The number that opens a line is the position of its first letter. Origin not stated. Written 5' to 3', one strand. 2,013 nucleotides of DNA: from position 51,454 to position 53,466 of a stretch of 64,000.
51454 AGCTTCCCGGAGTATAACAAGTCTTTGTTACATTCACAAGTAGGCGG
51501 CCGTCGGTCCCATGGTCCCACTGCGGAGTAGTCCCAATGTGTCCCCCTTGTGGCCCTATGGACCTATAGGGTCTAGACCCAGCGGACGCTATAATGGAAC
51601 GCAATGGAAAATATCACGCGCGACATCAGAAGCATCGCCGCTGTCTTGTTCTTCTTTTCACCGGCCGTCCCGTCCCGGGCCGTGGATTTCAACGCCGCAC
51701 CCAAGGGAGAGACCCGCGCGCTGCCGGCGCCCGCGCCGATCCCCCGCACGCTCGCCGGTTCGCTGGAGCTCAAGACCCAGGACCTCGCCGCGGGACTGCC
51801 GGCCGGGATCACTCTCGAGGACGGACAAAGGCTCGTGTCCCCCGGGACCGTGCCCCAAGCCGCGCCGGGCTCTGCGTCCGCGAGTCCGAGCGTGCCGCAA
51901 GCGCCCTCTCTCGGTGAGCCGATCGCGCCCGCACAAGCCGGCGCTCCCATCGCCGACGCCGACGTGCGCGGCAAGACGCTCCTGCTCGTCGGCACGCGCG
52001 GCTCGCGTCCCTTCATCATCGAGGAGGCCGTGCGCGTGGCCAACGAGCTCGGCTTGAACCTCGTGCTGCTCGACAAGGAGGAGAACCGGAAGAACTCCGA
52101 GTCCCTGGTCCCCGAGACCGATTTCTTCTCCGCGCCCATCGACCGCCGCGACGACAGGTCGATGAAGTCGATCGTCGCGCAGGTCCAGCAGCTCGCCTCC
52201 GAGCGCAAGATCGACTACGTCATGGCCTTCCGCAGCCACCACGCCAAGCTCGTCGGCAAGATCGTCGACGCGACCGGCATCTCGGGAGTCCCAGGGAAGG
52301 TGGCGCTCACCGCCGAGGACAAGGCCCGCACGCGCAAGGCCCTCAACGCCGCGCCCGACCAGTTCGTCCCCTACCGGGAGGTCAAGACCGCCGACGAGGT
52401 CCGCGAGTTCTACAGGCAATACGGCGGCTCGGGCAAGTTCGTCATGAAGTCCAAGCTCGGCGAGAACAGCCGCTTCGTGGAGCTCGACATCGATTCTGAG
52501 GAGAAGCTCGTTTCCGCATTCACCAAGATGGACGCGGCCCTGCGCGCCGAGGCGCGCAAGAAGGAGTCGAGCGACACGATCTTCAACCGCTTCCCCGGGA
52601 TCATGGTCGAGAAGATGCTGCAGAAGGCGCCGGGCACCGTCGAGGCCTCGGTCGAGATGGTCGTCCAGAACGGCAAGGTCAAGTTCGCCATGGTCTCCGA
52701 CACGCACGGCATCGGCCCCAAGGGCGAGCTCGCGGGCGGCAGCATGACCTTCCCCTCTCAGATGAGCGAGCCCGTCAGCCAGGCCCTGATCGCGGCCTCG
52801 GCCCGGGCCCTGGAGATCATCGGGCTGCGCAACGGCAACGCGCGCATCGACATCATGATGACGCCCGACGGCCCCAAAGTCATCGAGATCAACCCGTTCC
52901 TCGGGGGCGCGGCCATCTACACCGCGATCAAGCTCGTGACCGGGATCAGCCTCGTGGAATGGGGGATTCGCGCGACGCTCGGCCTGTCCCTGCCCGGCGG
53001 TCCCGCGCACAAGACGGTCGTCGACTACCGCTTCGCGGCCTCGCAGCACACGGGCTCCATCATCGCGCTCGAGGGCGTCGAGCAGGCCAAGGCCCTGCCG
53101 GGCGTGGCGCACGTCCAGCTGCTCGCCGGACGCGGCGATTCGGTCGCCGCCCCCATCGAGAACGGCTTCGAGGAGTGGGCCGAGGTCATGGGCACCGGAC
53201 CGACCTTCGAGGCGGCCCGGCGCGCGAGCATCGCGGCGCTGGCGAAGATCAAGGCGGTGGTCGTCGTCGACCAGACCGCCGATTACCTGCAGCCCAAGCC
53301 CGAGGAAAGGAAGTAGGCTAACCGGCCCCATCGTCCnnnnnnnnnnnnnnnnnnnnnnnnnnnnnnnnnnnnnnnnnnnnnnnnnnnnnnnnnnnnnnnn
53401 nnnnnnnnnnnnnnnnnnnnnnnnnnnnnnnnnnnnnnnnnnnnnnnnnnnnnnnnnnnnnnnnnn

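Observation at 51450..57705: Cluster of signal-peptide-bearing ATP-grasp and PRODH-like enzymes plus PNP-family protein, convergent with a radical-SAM(SPASM-like)/GT2 pair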

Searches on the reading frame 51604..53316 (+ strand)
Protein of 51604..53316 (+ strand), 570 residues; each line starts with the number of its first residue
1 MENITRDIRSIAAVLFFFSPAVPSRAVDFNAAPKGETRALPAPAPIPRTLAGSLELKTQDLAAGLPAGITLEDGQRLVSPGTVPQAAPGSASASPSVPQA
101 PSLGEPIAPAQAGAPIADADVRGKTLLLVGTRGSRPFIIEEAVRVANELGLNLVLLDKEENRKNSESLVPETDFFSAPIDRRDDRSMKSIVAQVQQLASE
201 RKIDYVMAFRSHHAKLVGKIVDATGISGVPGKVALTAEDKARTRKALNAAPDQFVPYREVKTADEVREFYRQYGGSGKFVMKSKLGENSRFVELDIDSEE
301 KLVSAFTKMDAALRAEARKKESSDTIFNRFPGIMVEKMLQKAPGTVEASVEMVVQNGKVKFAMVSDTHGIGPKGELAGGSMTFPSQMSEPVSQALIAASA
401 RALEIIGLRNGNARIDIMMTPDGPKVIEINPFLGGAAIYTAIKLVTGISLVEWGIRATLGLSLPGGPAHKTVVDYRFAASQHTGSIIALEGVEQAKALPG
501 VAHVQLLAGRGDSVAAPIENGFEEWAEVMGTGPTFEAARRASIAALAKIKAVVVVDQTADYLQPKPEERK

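Call 4: search_protein_families(library=pfam, proteins=[window:51604-53316:+], max_evalue=0.01)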
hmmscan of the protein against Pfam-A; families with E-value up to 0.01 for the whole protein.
window:51604-53316:+ (570 aa): 4 families
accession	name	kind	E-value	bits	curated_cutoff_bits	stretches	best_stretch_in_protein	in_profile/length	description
PF18603.7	LAL_C2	-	8.9e-10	39.1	29.4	1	476-553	1-77/78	L-amino acid ligase C-terminal domain 2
PF02655.19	ATP-grasp_3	-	2.5e-05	24.8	23.2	1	338-434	64-158/160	ATP-grasp domain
PF07478.18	Dala_Dala_lig_C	-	0.0073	16.3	24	0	379-434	122-177/204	D-ala D-ala ligase C-terminus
PF15632.11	ATPgrasp_Ter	-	0.0077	16.4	29.1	0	346-472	14-122/131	ATP-grasp in the biosynthetic pathway with Ter operon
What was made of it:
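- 51604..53316 (+): L-amino-acid-ligase-type ATP-grasp enzyme. Residues 1-26 are signal-peptide-like, 27-118 are a Pro/Ala-rich linker, and 119-570 are the catalytic domain. The protein has no cysteine. Pfam LAL_C2/ATP-grasp_3 (call 4).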

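Call 5: search_protein_families(library=ncbifam, proteins=[window:51604-53316:+], max_evalue=0.01)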
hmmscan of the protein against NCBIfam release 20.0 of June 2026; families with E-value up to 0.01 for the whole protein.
window:51604-53316:+ (570 aa): 4 families
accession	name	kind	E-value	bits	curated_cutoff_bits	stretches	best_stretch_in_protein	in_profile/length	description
NF002563.0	PRK02186.1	subfamily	2.1e-14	52.7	625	1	201-545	69-388/890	argininosuccinate lyase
NF005543.0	PRK07206.1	subfamily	1.9e-08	33.4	302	1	387-514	242-374/416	hypothetical protein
NF004680.0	PRK06019.1-6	equivalog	0.0039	16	327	1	219-307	95-185/405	5-(carboxyamino)imidazole ribonucleotide synthase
NF041595.1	dap_A_syn_DdaF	equivalog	0.0048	15.7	840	1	396-449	255-308/424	dapdiamide A synthase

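Call 6: find_encoding_contigs(protein=window:51604-53316:+, flank=10000, max_places=6)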
Protein window:51604-53316:+ (570 aa): no gene with exactly this product is on record in the collection.

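Call 8: find_homologous_proteins(query=window:51604-53316:+, max_evalue=0.00001)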
Query window:51604-53316:+ (570 aa): 27 proteins with E <= 0.00001 among 8000 candidates.
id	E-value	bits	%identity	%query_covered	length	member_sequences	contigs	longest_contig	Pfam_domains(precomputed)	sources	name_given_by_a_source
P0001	0.0e+0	1227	100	100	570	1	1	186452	PF18603.8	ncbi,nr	ncbi:MAG: hypothetical protein HY077_06900 [Elusimicrobia bacterium]|nr:hypothetical protein [Elusim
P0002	4.2e-235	799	70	95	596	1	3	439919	PF02655.20,PF18603.8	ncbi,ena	-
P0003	5.9e-233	792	80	79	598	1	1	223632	PF02655.20,PF18603.8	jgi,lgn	jgi:hypothetical protein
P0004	1.5e-230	784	76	85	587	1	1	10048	PF02655.20,PF18603.8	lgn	-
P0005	3.1e-230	783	75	85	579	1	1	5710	PF02655.20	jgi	-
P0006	6.2e-223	759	77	80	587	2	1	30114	PF18603.8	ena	-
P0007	7.6e-221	752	77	79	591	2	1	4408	PF02655.20,PF18603.8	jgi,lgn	jgi:hypothetical protein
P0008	3.6e-212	724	76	79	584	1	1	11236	PF18603.8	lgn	-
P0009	4.6e-212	723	74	79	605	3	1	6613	PF18603.8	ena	-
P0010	6.1e-207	706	72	78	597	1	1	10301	PF18603.8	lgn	-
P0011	8.2e-185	633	58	94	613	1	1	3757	PF02655.20,PF18603.8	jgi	jgi:hypothetical protein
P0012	2.4e-166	573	59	80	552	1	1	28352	PF02655.20,PF18603.8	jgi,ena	-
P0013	8.6e-163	561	54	85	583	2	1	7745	PF02655.20,PF18603.8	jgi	-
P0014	1.6e-161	557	59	82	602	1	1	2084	PF18603.8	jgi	jgi:hypothetical protein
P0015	6.2e-161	555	60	79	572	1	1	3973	PF18603.8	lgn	-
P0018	3.0e-124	434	49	77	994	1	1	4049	PF18603.8,PF07690.22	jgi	jgi:hypothetical protein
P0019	2.3e-123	431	47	79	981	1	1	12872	PF02655.20,PF18603.8,PF07690.22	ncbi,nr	ncbi:MAG: MFS transporter [Elusimicrobia bacterium]|nr:MFS transporter [Elusimicrobiota bacterium]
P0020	7.5e-122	426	49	78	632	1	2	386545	PF02655.20,PF18603.8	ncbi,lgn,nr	ncbi:MAG: ATP-grasp domain-containing protein [Elusimicrobia bacterium]|nr:ATP-grasp domain-containi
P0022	3.0e-116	407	44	85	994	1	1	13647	PF18603.8,PF07690.22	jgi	jgi:hypothetical protein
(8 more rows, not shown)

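Call 11: find_encoding_contigs(protein=P0002, flank=10000, max_places=2)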
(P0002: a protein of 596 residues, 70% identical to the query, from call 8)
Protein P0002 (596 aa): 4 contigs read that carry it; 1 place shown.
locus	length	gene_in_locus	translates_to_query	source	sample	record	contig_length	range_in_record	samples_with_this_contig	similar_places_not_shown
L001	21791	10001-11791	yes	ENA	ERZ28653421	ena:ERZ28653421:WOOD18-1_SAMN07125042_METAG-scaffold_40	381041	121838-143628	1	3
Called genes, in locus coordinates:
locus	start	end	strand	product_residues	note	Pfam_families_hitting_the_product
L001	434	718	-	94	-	PF02604:PhdYeFM_antitox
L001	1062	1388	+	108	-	-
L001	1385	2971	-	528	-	PF02811:PHP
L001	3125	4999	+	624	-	PF07690:MFS_1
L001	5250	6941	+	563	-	PF07969:Amidohydro_3, PF01979:Amidohydro_1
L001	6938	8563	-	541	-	-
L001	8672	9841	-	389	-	-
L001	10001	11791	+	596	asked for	PF02655:ATP-grasp_3 (faint), PF18603:LAL_C2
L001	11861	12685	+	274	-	PF01183:Glyco_hydro_25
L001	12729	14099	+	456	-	PF00069:Pkinase, PF07714:PK_Tyr_Ser-Thr, PF03109:ABC1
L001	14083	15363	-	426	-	PF23500:DUF7133 (weak), PF22807:TrAA12, PF07995:GSDH, PF22807:TrAA12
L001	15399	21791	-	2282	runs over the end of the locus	-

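Call 12: find_encoding_contigs(protein=P0020, flank=10000, max_places=2)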
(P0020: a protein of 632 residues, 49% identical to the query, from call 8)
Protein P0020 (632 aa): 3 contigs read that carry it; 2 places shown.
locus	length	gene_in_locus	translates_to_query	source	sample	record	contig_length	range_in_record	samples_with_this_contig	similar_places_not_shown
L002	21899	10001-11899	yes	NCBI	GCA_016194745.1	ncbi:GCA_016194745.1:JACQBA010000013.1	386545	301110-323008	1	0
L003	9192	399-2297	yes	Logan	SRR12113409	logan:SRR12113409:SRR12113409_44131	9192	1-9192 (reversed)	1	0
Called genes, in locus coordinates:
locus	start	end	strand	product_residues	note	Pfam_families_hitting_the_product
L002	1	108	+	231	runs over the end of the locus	PF02254:TrkA_N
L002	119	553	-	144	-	PF00571:CBS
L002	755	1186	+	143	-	-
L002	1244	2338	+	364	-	PF01594:AI-2E_transport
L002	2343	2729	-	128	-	-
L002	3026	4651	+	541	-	PF00128:Alpha-amylase, PF16657:Malt_amylase_C, PF23915:SusG_C (faint)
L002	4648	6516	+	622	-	PF00982:Glyco_transf_20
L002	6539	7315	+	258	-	PF02358:Trehalose_PPase, PF08282:Hydrolase_3 (faint)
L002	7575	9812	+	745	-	PF00933:Glyco_hydro_3, PF01915:Glyco_hydro_3_C, PF14310:Fn3-like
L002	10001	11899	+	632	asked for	PF02655:ATP-grasp_3 (weak), PF18603:LAL_C2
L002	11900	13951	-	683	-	PF07690:MFS_1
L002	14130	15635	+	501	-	PF01645:Glu_synthase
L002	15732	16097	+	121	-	PF00072:Response_reg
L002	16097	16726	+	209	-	PF04509:CheC (faint)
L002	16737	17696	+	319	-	PF03401:TctC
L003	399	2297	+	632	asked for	PF02655:ATP-grasp_3 (weak), PF18603:LAL_C2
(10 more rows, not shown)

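Call 13: find_related_loci(query=A1, collection=genome_contigs, flank=10000)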
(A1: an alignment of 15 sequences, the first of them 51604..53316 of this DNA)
Query A1 (570 aa) in genome_contigs; peptide patterns used: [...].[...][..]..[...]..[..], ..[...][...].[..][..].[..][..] (x = any residue, [..] = any of these).
161 stretches matched a pattern; 27 encode a relative of the query (tblastn E <= 1e-3); 25 distinct loci.
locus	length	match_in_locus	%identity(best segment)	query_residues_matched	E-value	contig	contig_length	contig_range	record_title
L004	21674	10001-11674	70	23-563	0e+0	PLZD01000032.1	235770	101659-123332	MAG: Elusimicrobia bacterium isolate palsa_1176 73.20120700_P3D.185_contig_5912, whole genome shotgun sequence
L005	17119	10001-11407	74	116-570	0e+0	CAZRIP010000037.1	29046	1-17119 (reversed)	MAG TPA_asm: uncultured Elusimicrobia sp. isolate binchicken_co54_389 genome assembly, contig: NODE_2708_length_29046_co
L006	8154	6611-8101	54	82-564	3e-166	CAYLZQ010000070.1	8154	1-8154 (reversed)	MAG TPA_asm: uncultured Elusimicrobia bacterium isolate binchicken_co21_239 genome assembly, contig: NODE_8619_length_81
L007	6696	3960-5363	48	108-568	2e-133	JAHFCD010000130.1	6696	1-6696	MAG: Elusimicrobia bacterium isolate nzgw213 NODE_14465_length_6697_cov_2.683546, whole genome shotgun sequence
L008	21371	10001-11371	49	120-568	4e-132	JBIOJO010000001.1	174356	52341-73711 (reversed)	MAG: Elusimicrobiota bacterium isolate GcC5-9 k141_2161752_length_174356_cov_45.6850, whole genome shotgun sequence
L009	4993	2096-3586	46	91-568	2e-132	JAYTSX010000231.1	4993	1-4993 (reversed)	MAG: Elusimicrobiota bacterium isolate GFS_5282 GFS_5282_230, whole genome shotgun sequence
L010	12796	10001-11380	48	117-568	8e-131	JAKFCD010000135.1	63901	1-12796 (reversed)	MAG: Elusimicrobiota bacterium isolate LC012 contig-124_427, whole genome shotgun sequence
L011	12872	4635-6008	47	118-570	5e-131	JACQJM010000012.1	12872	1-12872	MAG: Elusimicrobia bacterium isolate NC_groundwater_1151_Ag_S-0.1um_50_28 S_p1_S3_coassembly_k141_111165, whole genome s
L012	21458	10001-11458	45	86-568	2e-129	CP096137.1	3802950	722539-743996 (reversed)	MAG: Elusimicrobiota bacterium isolate JAD_PAG50586_1 chromosome, complete genome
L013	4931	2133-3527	47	105-567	4e-130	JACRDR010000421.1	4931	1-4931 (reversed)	MAG: Elusimicrobia bacterium isolate NC_groundwater_1677_Pr3_B-0.1um_68_8 SR-2_scaffold_141_3553748, whole genome shotgu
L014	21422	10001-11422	45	103-568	4e-129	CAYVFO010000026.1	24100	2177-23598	MAG TPA_asm: uncultured Elusimicrobia sp. isolate SRP124282_co12_75 genome assembly, contig: NODE_148_length_24100_cov_8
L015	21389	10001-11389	47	114-568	7e-129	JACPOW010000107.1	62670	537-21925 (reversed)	MAG: Elusimicrobia bacterium isolate NC_groundwater_611_Pr5_B-0.1um_68_12 alan_book_18_scaffold_370275, whole genome sho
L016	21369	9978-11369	46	113-568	1e-128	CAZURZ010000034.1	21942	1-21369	MAG TPA_asm: uncultured Elusimicrobia sp. isolate SRP287453_co1_212 genome assembly, contig: NODE_4155_length_21942_cov_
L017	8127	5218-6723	45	80-568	6e-128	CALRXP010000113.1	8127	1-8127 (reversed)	MAG: Candidatus Endomicrobium trichonymphae isolate JJ-MEM5D2-223-10-m2-bin112 genome assembly, contig: JJ-MEM5D2-223-C1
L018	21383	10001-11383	46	116-568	9e-128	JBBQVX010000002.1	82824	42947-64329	MAG: Elusimicrobiota bacterium isolate Co_metawrap_2019 Cmw_2019_k141_14002769_length_82824_cov_8.9996, whole genome sho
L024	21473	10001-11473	44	97-568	6e-124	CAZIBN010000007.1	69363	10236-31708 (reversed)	MAG TPA_asm: uncultured Elusimicrobia sp. isolate binchicken_co186_163 genome assembly, contig: NODE_300_length_69363_co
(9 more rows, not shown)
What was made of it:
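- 25 loci were found in genome_contigs, all from Elusimicrobiota (call 13).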

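Call 31: search_solved_structures(query=A1, max_evalue=0.001, show_alignments=1)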
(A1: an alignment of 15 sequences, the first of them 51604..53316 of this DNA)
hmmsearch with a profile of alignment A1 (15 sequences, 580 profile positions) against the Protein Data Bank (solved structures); distinct sequences matched with E-value up to 0.001: 5.
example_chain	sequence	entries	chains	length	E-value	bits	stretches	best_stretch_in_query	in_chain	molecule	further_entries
3wo1_A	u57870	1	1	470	3.3e-13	52.6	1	194-454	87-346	Alanine-anticapsin ligase BacD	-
3vot_A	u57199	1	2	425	1.2e-12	50.8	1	131-520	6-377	L-amino acid ligase, BL00235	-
3vmm_A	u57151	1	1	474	3e-12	49.5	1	194-454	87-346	Alanine-anticapsin ligase BacD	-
3wnz_A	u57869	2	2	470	3e-12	49.4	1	194-454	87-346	Alanine-anticapsin ligase BacD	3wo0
4wd3_A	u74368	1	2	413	7.7e-06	28.3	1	395-529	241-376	L-amino acid ligase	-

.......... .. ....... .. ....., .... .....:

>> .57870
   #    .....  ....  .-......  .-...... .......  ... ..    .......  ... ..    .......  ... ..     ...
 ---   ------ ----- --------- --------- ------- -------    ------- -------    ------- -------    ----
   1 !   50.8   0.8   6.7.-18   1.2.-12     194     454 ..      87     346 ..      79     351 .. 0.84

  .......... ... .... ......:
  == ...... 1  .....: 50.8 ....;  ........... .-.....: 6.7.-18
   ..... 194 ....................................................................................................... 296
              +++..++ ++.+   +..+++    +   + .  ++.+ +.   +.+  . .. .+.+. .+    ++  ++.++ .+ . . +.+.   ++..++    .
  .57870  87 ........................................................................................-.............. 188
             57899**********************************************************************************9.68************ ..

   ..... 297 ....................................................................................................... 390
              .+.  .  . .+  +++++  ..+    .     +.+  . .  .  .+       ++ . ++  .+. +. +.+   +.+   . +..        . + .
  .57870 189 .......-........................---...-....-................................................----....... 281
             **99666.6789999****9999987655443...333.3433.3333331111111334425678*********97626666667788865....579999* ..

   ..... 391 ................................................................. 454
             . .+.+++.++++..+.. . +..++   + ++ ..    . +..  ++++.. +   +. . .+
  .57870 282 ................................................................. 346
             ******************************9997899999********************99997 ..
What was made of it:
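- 51604..53316 (+): A PDB profile search finds BacD, BL00235 and RizA (call 31).
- PDB profile hits to BacD, BL00235 and RizA (call 31).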

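Call 33: find_encoding_contigs(protein=P0022, flank=10000, max_places=2)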
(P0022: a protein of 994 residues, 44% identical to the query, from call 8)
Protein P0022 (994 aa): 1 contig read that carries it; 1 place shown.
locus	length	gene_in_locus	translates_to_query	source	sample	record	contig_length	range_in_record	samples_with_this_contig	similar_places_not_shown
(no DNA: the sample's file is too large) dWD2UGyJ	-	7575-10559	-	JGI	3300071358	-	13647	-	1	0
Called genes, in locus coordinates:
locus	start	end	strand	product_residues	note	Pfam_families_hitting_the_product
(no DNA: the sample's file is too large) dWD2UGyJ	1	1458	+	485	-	PF13440:Polysacc_synt_3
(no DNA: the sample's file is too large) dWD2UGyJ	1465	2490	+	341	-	PF00535:Glycos_transf_2, PF10111:Glyco_tranf_2_2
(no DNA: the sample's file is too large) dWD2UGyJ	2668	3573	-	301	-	PF00535:Glycos_transf_2, PF10111:Glyco_tranf_2_2 (weak), PF13641:Glyco_tranf_2_3 (weak)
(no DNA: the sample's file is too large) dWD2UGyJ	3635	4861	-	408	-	PF08421:Methyltransf_13, PF13489:Methyltransf_23, PF08242:Methyltransf_12 (weak), PF08484:Methyltransf_14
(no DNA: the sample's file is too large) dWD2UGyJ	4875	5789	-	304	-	PF01073:3Beta_HSD, PF01370:Epimerase, PF02719:Polysacc_synt_2 (faint), PF04321:RmlD_sub_bind, PF07993:NAD_binding_4 (faint), PF16363:GDP_Man_Dehyd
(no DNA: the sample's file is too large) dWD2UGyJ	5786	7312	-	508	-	PF13522:GATase_6, PF13537:GATase_7, PF00733:Asn_synthase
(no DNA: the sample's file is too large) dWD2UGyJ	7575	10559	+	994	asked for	PF18603:LAL_C2, PF07690:MFS_1 (faint)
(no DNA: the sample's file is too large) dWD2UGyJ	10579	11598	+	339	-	PF00089:Trypsin, PF13365:Trypsin_2, PF13180:PDZ_2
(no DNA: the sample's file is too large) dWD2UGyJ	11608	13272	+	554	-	PF00890:FAD_binding_2 (weak), PF01266:DAO, PF12831:FAD_oxidored, PF13450:NAD_binding_8, PF01593:Amino_oxidase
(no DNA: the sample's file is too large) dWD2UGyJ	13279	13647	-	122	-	?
